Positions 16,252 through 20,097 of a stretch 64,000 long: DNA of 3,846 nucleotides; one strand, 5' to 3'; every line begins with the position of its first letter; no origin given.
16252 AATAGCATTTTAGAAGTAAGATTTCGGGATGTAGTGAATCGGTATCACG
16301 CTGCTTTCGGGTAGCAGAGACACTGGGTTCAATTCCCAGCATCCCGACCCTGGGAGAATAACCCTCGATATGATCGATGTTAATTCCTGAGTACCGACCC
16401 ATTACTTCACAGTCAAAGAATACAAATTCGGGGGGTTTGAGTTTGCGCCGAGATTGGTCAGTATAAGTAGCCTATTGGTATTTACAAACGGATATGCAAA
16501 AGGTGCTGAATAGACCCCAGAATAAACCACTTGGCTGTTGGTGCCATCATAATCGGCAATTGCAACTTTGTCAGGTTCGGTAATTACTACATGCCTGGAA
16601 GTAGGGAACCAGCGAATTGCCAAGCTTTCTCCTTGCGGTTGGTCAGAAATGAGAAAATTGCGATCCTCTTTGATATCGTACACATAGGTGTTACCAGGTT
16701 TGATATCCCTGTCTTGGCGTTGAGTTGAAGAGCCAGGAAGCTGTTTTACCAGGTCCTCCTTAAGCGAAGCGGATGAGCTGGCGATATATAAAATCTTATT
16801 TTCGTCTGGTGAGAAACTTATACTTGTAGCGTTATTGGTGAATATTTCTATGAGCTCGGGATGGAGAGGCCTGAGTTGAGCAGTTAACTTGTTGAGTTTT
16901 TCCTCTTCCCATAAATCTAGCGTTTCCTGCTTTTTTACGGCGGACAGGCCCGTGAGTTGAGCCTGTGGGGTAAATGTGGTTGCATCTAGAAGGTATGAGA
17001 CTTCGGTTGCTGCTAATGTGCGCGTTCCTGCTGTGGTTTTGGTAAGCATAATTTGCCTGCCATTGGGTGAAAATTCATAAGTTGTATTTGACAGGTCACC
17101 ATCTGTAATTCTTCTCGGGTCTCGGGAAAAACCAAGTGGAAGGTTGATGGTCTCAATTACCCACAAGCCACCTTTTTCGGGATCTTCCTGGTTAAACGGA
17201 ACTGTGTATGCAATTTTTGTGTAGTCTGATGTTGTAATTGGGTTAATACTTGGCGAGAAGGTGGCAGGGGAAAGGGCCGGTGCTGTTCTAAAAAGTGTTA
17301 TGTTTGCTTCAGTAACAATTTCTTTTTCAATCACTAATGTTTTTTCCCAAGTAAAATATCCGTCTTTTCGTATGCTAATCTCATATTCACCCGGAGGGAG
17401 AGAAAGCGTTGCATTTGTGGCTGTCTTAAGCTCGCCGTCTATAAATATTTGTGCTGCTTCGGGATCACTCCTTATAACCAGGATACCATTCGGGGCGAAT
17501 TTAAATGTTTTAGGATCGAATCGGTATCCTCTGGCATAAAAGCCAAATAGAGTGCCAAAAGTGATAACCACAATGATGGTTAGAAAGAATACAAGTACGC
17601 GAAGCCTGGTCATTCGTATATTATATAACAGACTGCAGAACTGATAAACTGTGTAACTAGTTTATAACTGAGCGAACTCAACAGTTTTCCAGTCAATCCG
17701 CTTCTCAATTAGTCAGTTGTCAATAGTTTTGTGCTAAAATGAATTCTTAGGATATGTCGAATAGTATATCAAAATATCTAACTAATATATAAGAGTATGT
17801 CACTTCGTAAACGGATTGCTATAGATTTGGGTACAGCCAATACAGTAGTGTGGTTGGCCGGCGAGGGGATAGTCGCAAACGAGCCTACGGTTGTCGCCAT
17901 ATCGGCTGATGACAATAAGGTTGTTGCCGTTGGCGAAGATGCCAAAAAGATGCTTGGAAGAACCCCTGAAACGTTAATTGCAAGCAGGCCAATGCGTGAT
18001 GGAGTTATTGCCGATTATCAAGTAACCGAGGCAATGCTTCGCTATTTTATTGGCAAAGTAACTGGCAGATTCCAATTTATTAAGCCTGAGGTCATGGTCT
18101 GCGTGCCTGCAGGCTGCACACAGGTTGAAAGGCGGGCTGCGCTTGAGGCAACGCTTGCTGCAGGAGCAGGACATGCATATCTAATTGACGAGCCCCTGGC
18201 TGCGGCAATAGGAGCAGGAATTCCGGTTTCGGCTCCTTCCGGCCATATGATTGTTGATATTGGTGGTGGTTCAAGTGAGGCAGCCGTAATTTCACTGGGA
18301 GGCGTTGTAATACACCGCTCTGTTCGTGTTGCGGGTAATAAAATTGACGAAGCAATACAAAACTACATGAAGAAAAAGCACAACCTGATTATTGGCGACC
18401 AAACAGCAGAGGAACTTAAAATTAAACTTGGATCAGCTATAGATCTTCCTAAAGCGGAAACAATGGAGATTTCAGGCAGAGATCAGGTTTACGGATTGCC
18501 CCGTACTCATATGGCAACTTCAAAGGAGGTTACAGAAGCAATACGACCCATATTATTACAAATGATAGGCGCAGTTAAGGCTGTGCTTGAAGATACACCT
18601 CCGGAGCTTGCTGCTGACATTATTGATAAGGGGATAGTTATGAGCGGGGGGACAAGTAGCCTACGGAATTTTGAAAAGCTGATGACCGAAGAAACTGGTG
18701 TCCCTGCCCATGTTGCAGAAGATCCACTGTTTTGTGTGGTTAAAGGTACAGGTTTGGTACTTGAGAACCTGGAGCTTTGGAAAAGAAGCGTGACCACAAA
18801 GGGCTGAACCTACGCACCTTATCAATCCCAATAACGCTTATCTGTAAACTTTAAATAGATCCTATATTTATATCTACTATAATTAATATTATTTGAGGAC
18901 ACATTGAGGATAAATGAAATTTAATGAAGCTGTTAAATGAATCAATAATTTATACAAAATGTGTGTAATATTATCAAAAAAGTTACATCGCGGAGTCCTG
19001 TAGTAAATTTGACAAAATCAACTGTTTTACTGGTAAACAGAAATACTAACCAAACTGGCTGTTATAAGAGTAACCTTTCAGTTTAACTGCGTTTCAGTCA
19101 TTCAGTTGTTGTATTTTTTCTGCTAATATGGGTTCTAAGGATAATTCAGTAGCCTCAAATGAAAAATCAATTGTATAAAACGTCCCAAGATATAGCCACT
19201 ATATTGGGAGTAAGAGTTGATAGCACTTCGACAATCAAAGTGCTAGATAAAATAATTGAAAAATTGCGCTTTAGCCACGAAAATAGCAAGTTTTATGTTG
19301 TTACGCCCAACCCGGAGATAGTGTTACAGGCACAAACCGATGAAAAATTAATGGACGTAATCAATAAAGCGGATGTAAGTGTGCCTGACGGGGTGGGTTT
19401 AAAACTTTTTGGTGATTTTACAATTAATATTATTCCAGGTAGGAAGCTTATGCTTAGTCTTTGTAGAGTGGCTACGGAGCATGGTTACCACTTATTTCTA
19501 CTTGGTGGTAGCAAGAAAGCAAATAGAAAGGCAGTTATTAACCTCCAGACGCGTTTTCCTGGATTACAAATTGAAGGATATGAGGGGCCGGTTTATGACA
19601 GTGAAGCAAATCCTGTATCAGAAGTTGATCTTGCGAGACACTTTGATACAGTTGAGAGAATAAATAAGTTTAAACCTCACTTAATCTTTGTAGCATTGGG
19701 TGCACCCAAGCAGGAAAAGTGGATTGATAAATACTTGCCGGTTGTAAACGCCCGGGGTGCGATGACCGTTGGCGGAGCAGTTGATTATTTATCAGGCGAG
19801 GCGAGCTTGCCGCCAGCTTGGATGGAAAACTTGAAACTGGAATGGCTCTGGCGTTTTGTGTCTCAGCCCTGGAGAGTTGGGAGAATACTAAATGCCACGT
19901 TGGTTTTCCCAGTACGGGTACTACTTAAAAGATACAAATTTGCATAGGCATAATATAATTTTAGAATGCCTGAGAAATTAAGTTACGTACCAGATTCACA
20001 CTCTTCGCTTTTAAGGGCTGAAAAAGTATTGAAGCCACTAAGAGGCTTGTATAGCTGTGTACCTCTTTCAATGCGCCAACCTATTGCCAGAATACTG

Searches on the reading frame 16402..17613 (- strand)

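Call 74: search_protein_families(library=pfam, proteins=[window:16402-17613:-], max_evalue=0.0001)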
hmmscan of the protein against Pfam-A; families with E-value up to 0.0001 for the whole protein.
window:16402-17613:- (403 aa): 1 family
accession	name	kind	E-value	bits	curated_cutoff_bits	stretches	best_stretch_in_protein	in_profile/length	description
PF08308.17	PEGA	-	2.1e-13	50.4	20.8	1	43-109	2-69/71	PEGA domain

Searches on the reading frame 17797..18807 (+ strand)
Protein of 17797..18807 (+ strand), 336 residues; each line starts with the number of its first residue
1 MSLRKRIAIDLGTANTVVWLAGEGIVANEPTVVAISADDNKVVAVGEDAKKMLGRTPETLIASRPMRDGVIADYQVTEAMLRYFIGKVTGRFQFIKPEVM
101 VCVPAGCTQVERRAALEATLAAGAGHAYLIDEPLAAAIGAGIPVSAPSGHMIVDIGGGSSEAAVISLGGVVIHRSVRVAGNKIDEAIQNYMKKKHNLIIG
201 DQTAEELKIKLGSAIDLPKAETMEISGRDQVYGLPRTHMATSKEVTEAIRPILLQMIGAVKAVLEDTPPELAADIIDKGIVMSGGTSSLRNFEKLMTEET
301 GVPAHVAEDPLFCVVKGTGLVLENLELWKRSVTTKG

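Call 74: search_protein_families(library=pfam, proteins=[window:17797-18807:+], max_evalue=0.0001)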
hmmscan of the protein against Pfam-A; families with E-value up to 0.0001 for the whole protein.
window:17797-18807:+ (336 aa): 4 families
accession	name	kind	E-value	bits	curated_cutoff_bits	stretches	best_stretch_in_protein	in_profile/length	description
PF06723.19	MreB_Mbl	-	3.5e-135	450.5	27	1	5-327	2-324/327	MreB/Mbl protein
PF00022.25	Actin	-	1.2e-10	41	27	1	7-195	7-191/410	Actin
PF14450.12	FtsA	-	1.1e-09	39.2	31.8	1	152-309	2-112/127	Cell division protein FtsA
PF00012.26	HSP70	-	2.1e-09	36.6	20.6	1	98-305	135-355/599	Hsp70 protein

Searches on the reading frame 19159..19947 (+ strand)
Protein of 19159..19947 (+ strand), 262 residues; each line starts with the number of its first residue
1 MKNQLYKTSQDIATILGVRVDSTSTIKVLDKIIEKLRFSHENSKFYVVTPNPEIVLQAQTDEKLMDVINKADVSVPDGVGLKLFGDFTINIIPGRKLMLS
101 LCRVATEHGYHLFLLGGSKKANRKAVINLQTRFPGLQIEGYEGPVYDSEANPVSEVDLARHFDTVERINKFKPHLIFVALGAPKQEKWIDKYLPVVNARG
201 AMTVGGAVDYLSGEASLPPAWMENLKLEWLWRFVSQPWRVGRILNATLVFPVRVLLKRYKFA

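Call 74: search_protein_families(library=pfam, proteins=[window:19159-19947:+], max_evalue=0.0001)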
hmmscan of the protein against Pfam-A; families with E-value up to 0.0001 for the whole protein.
window:19159-19947:+ (262 aa): 1 family
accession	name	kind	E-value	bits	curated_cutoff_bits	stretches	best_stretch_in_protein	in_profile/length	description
PF03808.19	Glyco_tran_WecG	-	1.6e-44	152.1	27.4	1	71-243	1-167/168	Glycosyl transferase WecG/TagA/CpsF family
